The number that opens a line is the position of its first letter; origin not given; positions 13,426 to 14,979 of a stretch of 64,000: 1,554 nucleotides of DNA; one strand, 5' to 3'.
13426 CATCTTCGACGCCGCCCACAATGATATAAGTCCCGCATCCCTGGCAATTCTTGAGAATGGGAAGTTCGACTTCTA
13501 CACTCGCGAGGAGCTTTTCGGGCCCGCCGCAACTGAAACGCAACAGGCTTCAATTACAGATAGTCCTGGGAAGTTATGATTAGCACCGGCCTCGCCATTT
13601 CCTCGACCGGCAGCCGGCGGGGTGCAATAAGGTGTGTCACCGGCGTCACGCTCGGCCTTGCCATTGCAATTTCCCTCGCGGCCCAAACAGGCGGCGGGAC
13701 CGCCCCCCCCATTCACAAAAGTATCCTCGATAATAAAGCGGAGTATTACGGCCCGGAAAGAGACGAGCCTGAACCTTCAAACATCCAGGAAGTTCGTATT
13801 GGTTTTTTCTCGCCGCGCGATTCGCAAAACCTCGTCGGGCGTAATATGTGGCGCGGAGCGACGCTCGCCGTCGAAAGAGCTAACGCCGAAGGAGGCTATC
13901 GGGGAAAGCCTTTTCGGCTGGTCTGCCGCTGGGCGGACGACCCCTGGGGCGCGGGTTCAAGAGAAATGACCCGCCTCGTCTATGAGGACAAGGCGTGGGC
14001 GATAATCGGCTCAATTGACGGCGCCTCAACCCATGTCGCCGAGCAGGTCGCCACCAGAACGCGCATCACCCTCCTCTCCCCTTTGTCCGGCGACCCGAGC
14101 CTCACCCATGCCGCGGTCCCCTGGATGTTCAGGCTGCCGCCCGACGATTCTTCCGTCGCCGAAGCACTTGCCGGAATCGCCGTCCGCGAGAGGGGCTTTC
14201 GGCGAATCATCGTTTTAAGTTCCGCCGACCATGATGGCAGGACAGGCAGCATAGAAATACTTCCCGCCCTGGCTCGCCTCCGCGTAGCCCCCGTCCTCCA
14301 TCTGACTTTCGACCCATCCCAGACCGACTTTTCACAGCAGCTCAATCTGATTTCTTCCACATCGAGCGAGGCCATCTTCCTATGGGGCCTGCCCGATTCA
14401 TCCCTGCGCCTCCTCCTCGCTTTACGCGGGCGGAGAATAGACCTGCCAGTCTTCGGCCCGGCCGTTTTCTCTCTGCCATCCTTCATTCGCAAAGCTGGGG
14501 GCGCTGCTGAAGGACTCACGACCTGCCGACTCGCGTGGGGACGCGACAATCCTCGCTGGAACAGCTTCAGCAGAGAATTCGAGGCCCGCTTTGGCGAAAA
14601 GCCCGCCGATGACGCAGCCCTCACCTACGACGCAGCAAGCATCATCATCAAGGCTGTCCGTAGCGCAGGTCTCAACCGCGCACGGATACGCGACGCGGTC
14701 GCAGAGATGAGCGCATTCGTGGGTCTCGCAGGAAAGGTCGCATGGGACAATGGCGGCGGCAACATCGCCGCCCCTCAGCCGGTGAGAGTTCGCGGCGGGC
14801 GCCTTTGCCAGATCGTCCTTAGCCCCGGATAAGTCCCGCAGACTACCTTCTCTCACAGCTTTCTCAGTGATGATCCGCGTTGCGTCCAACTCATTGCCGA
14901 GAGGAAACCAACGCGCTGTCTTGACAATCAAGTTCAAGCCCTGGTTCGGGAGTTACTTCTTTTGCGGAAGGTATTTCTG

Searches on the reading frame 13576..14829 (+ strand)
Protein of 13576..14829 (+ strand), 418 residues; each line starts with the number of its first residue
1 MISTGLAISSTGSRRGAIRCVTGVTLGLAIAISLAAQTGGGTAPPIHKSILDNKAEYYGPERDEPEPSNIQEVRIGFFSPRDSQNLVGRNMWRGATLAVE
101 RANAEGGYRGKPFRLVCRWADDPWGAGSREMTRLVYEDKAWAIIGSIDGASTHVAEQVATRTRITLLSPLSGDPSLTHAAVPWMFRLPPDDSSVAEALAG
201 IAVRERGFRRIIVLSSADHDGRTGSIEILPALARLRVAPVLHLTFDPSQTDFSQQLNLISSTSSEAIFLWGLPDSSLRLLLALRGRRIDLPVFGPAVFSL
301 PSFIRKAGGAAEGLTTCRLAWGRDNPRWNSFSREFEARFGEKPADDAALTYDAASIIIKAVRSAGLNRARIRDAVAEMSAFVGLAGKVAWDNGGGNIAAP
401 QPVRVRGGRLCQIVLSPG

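Call 55: search_protein_families(library=pfam, proteins=[window:13576-14829:+], max_evalue=0.00001)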
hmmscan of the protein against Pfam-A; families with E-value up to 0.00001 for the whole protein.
window:13576-14829:+ (418 aa): 2 families
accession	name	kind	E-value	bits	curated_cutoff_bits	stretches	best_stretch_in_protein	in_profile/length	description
PF13458.12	Peripla_BP_6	-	2.7e-39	136.3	31.7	1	72-396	1-328/343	Periplasmic binding protein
PF01094.35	ANF_receptor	-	1.1e-12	48.1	25.4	1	95-365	6-294/353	Receptor family ligand binding region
